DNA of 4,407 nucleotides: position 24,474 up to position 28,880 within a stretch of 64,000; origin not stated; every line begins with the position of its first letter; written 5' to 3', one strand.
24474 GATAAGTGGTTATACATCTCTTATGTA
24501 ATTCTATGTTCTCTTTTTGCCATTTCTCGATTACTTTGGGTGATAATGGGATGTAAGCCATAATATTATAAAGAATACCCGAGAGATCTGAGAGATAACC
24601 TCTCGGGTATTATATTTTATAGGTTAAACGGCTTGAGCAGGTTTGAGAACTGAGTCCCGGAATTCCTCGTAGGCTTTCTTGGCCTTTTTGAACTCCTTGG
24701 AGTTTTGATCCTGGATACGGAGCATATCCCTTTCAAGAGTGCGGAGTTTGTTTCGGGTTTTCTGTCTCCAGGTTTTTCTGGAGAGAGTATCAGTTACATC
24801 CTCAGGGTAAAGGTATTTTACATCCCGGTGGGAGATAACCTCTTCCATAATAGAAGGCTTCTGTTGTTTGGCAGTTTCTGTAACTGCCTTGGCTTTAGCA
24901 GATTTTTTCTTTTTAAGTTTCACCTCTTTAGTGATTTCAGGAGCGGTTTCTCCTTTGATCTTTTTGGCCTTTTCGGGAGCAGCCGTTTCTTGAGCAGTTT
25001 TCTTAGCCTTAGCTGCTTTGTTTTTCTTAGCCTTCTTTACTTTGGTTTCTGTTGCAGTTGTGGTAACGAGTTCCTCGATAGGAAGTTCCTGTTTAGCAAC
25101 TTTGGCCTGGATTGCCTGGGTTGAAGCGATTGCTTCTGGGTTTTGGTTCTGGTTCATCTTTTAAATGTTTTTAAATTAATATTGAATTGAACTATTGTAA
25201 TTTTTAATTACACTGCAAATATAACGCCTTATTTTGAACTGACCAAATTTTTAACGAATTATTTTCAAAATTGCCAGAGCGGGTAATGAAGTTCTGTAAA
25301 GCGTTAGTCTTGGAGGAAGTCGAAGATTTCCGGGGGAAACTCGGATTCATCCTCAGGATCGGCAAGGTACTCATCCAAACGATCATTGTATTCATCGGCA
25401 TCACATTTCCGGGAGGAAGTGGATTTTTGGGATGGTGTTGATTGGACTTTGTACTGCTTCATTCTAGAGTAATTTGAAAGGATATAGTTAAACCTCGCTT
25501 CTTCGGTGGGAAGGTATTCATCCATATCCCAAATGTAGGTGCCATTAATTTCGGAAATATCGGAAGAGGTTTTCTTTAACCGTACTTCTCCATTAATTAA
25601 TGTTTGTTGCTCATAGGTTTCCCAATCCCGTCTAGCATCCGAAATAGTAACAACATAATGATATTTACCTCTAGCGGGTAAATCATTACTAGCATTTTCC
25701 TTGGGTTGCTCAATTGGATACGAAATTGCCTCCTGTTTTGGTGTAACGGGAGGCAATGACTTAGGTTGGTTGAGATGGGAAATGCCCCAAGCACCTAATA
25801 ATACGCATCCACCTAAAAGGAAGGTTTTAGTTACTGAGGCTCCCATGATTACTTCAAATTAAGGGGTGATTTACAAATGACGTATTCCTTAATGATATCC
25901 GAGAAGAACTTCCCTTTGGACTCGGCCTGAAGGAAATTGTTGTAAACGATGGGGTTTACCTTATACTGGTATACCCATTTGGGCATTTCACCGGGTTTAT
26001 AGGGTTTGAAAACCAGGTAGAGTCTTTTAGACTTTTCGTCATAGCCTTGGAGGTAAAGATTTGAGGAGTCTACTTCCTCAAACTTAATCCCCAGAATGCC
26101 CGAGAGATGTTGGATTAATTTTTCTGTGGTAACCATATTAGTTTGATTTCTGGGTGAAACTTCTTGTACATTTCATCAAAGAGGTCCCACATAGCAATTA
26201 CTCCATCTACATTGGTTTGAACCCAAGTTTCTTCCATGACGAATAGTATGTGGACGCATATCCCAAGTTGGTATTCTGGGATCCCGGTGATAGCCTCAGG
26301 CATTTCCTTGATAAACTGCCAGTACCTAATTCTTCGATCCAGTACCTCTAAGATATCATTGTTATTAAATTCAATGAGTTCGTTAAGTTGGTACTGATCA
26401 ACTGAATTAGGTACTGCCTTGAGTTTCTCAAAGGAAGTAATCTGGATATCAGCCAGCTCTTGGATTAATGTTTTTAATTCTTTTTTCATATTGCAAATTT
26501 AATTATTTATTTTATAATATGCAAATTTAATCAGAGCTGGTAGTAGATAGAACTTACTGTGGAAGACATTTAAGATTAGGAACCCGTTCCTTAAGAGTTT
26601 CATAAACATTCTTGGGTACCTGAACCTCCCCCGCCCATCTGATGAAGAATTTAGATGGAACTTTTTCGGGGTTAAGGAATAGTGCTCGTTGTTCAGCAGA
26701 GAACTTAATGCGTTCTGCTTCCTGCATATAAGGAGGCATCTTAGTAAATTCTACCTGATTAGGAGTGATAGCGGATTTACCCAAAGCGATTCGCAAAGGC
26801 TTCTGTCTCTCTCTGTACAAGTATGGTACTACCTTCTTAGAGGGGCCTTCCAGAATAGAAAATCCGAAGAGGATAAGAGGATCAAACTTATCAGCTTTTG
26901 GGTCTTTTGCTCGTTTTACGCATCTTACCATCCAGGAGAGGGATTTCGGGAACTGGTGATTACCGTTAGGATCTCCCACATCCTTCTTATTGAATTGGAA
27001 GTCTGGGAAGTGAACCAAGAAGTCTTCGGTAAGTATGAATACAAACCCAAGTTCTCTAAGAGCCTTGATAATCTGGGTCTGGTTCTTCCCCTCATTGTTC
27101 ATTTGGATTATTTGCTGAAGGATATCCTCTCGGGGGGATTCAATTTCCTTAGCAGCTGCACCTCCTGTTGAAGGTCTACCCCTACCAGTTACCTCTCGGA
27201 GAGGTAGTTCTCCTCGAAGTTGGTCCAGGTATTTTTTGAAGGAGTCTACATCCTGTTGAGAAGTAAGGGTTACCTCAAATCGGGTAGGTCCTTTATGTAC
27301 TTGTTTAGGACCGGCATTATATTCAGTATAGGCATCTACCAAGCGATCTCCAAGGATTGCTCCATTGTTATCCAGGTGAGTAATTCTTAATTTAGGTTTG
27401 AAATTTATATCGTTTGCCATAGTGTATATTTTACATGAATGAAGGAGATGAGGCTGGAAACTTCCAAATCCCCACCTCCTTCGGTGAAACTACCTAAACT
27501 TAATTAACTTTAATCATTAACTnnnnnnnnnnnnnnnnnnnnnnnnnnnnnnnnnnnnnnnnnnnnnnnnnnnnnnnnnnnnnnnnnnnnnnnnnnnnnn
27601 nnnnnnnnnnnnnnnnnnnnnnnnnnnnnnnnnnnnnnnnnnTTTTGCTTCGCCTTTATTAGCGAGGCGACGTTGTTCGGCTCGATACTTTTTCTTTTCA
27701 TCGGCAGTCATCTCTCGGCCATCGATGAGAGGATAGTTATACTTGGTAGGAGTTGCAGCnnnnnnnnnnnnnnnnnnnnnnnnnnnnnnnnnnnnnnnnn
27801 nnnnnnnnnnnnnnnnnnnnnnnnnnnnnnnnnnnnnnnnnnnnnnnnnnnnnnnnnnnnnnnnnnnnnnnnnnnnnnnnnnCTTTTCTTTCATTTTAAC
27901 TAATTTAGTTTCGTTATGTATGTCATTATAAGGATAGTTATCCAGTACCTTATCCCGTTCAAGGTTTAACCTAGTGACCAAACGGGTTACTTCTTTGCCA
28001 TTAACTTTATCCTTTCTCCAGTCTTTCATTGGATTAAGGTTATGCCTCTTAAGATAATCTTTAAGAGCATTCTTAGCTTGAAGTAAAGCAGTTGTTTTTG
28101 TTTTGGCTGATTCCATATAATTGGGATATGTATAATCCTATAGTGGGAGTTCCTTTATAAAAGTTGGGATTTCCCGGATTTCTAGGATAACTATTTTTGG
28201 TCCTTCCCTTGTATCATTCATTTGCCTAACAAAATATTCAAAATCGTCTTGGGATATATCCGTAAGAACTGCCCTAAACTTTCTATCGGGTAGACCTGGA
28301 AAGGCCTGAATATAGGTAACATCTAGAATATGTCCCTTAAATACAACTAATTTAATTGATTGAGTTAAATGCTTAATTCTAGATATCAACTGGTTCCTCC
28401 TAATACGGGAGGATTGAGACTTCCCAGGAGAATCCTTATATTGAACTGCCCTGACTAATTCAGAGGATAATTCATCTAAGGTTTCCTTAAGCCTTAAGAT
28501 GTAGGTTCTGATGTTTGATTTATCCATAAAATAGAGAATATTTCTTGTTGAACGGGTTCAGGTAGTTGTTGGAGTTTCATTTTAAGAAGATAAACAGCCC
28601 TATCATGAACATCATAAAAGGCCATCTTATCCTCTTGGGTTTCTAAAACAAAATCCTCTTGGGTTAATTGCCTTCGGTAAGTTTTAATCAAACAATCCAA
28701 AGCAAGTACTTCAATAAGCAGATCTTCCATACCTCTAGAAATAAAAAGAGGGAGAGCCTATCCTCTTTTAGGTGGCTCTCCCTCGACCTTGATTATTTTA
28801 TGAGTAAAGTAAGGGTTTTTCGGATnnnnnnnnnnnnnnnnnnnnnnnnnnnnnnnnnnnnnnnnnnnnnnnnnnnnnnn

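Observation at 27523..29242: Three lysine/alanine-rich histone-H1-like early proteins (third copy at 24624..25157)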

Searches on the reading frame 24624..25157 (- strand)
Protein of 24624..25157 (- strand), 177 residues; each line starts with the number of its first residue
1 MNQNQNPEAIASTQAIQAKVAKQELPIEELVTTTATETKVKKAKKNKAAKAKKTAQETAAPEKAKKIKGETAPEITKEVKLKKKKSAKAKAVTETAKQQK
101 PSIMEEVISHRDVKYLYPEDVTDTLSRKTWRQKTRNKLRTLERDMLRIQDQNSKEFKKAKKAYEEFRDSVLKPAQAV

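Call 4: search_protein_families(library=pfam, proteins=[window:24624-25157:-], max_evalue=0.1)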
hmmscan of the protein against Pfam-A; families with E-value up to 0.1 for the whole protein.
window:24624-25157:- (177 aa): 1 family
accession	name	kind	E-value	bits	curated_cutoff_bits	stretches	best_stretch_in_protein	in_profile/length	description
PF20380.3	DUF6675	-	0.041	13.5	27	1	56-127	33-101/254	Family of unknown function (DUF6675)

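Call 5: search_protein_families(library=phrogs, proteins=[window:24624-25157:-], max_evalue=0.01)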
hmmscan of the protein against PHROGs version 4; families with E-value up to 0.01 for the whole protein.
window:24624-25157:- (177 aa): 0 families

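Call 24: find_homologous_proteins(query=window:24624-25157:-, max_evalue=0.001)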
Query window:24624-25157:- (177 aa): 1946 proteins with E <= 0.001 among 2880 candidates; the best 120 are listed.
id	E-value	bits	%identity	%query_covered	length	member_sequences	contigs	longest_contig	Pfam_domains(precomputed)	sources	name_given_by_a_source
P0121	2.7e-95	334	98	100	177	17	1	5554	-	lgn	-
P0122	2.2e-56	208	59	100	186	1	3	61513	-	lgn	-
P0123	3.2e-56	208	62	100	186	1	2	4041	-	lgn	-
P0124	4.1e-56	207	62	100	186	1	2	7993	-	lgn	-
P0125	9.5e-56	206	67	100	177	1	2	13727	-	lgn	-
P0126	2.7e-55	205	69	100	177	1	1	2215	-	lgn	-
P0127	1.0e-54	203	61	100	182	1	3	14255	-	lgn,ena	-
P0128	1.3e-54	202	60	100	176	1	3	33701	-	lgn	-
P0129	1.9e-54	202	62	100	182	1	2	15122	-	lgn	-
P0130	2.5e-54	202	62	100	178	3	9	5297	-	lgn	-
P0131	2.7e-54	201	61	100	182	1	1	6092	-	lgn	-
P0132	4.0e-54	201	55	100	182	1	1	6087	-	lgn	-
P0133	4.5e-54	201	60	100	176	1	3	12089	-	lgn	-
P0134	5.1e-54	201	61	100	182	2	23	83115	-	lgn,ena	-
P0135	6.2e-54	200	62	100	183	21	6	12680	-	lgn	-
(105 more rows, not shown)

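Call 29: search_solved_structures(query=A2, max_evalue=1, show_alignments=2)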
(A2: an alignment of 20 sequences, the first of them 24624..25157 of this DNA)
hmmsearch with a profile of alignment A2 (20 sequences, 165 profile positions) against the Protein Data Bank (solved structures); distinct sequences matched with E-value up to 1: 0.

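Call 62: search_protein_families(library=ncbifam, proteins=[window:24624-25157:-], max_evalue=0.1)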
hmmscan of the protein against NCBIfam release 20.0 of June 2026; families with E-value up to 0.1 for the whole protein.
window:24624-25157:- (177 aa): 0 families

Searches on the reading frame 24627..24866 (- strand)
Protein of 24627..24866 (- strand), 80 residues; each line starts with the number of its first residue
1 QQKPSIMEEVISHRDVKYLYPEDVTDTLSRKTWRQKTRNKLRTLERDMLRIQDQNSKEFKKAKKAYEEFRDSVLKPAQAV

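Call 58: search_dna_similar(query=window:24627-24866:-, collection=phages, mode=protein, max_evalue=0.01, max_rows=25)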
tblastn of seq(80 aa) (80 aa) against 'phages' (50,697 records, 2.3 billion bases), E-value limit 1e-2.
Records with a match: 1; places in all: 1; records where one place covers at least 80% of the query: 0.
Best place of each record, by identity: 60-80% 1.
By first word of the organism name: Phage 1.
By host as written in the record: bacteria 1.
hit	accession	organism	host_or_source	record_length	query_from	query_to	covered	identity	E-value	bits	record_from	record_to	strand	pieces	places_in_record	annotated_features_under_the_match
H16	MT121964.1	Phage DP SC_6_H4_2017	bacteria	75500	4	56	66%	60.4%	1e-14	72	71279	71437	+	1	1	none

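Call 85: search_protein_families(library=pfam, proteins=[window:24627-24863:-], max_evalue=1)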
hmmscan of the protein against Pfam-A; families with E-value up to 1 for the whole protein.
seq(79 aa): 1 family
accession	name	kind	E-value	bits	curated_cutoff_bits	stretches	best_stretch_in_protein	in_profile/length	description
PF08598.16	Sds3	-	0.0081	16.7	25.4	1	37-77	21-61/217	Sds3-like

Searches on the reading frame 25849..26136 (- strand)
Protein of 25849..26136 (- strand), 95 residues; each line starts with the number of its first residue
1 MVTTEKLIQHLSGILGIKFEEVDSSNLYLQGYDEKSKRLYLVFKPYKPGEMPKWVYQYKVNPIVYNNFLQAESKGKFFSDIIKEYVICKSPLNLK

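Call 32: search_protein_families(library=phrogs, proteins=[window:25849-26136:-], max_evalue=0.001)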
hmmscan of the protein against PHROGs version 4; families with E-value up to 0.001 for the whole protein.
window:25849-26136:- (95 aa): 2 families
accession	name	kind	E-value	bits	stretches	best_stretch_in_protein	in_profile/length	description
phrog_3292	-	unknown function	7.8e-10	39.5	1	16-85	107-170/436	-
phrog_8113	-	unknown function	0.0002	22.6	1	22-84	17-73/144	-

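Call 71: search_protein_families(library=pfam, proteins=[window:25849-26136:-], max_evalue=0.01)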
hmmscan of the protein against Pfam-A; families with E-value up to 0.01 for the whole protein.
window:25849-26136:- (95 aa): 1 family
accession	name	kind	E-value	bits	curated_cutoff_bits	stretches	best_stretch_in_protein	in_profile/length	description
PF13619.11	KTSC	-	5.2e-10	39.3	25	1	24-84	2-56/58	KTSC domain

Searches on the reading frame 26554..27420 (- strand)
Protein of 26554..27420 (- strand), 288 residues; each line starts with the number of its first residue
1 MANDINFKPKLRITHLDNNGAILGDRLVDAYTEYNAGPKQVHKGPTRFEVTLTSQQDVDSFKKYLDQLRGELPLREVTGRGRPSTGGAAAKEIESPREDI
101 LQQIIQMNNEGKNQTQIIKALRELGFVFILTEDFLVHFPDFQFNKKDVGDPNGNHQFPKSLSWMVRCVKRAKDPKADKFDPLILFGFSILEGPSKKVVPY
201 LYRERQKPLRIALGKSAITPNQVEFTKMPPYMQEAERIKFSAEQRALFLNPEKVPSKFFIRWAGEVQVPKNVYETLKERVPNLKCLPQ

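Call 4: search_protein_families(library=pfam, proteins=[window:26554-27420:-], max_evalue=0.1)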
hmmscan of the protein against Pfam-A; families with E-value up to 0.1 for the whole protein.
window:26554-27420:- (288 aa): 1 family
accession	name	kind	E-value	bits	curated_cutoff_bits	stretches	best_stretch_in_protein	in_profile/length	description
PF11972.14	HTH_13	-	0.046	14.2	26.1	1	66-82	31-47/54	HTH DNA binding domain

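Call 5: search_protein_families(library=phrogs, proteins=[window:26554-27420:-], max_evalue=0.01)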
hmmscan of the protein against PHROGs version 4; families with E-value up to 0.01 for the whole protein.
window:26554-27420:- (288 aa): 0 families

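Call 62: search_protein_families(library=ncbifam, proteins=[window:26554-27420:-], max_evalue=0.1)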
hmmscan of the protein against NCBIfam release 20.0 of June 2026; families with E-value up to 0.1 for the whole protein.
window:26554-27420:- (288 aa): 0 families

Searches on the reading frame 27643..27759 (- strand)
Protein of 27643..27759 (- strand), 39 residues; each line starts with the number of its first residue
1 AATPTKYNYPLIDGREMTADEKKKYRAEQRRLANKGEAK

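Call 85: search_protein_families(library=pfam, proteins=[window:27643-27759:-], max_evalue=1)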
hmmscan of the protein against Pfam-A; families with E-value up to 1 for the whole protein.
seq(39 aa): 0 families

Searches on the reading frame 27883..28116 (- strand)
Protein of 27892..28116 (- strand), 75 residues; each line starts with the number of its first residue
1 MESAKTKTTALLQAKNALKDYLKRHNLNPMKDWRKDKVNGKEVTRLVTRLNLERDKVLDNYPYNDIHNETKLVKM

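Call 76: search_protein_representatives(alignment_id=A4)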
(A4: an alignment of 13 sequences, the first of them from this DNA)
Query: 13 sequences, 77 profile positions. Proteins with E-value up to 0.001 (for the whole library): 107; up to 1e-10: 48; up to 1e-30: 2. The best 107 are listed.
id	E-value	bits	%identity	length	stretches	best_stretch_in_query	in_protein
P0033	2.3e-34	133.2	-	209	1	1-77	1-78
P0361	6.6e-31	122.1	-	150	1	3-76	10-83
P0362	2.5e-30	120.2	-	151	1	3-76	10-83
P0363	3.5e-29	116.6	-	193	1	3-77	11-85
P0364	3.8e-29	116.5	-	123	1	3-74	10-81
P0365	4.1e-29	116.4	-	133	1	3-77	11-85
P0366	3.9e-28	113.2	-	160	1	3-76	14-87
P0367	5.9e-28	112.6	-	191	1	3-76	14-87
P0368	1.5e-27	111.3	-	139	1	3-77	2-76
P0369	2.2e-26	107.6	-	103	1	3-73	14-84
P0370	2.9e-26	107.2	-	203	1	4-77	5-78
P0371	4.2e-26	106.7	-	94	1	3-63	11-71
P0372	7.3e-24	99.5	-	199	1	1-76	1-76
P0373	1.4e-22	95.4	-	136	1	18-76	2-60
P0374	8.0e-22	93.0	-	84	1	2-73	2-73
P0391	7.6e-16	73.8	-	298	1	5-72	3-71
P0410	7.8e-10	54.6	-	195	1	4-64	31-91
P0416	5.6e-09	51.8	-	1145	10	9-35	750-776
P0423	5.7e-08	48.6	-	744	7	13-50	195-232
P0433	9.5e-07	44.7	-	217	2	9-62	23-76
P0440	1.3e-05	41.0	-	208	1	7-52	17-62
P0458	3.7e-04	36.4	-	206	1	7-47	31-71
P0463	6.1e-04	35.7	-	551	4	14-38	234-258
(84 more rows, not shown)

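Call 85: search_protein_families(library=pfam, proteins=[window:27892-28116:-], max_evalue=1)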
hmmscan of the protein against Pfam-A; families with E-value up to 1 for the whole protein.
seq(75 aa): 0 families

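Call 88: find_encoding_contigs(protein=P0458, flank=8000, max_places=3)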
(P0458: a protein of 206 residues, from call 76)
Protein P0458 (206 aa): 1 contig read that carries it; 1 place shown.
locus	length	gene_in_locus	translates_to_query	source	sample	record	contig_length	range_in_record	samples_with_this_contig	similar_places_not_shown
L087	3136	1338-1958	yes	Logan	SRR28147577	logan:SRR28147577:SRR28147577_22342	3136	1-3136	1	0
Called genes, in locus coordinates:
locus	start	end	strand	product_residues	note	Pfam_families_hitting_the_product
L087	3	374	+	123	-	?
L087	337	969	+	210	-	-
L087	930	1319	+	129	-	-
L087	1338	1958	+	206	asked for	-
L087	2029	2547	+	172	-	-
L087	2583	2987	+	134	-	-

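Call 89: find_encoding_contigs(protein=P0440, flank=8000, max_places=3)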
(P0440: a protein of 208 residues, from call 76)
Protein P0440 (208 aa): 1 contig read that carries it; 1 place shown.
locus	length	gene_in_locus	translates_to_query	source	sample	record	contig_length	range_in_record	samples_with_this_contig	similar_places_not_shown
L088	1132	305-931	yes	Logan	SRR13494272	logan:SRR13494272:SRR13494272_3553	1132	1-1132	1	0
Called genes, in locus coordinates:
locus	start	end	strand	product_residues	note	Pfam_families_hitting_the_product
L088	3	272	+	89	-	?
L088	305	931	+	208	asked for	-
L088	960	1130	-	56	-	?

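Call 91: find_encoding_contigs(protein=P0410, flank=8000, max_places=2)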
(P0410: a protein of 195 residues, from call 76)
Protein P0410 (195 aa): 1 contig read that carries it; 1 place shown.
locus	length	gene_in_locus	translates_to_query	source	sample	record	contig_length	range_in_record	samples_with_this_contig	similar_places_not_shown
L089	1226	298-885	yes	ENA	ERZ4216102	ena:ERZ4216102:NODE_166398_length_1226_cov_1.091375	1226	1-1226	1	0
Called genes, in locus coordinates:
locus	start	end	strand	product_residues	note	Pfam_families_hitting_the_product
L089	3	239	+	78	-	?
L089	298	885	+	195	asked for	-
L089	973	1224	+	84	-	?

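Call 92: find_encoding_contigs(protein=P0433, flank=8000, max_places=2)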
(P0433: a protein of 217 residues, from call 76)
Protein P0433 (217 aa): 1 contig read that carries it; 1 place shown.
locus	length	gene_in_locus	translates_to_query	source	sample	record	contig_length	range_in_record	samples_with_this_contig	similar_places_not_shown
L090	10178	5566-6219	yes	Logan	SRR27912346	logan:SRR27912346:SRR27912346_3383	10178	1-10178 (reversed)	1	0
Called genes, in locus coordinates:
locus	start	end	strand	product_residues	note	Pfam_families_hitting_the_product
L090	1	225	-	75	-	?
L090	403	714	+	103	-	PF14359:DUF4406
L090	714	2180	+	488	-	PF03796:DnaB_C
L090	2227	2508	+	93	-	-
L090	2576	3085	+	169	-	-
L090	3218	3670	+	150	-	-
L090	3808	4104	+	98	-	-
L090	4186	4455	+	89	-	-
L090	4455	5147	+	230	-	-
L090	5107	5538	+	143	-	-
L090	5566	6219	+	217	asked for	-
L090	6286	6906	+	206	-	-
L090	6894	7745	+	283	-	-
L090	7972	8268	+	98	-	-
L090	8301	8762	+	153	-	-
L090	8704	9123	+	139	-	-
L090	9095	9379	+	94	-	-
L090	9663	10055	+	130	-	-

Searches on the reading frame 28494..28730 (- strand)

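Call 4: search_protein_families(library=pfam, proteins=[window:28494-28730:-], max_evalue=0.1)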
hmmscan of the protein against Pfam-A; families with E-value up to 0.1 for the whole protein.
window:28494-28730:- (78 aa): 1 family
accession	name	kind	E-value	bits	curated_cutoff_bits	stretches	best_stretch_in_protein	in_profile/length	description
PF22162.2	PFIN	-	0.0093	16.8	27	1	21-61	65-105/118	Plasmid Fertility inhibition factor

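Call 5: search_protein_families(library=phrogs, proteins=[window:28494-28730:-], max_evalue=0.01)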
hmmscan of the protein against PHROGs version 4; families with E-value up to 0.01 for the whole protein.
window:28494-28730:- (78 aa): 0 families
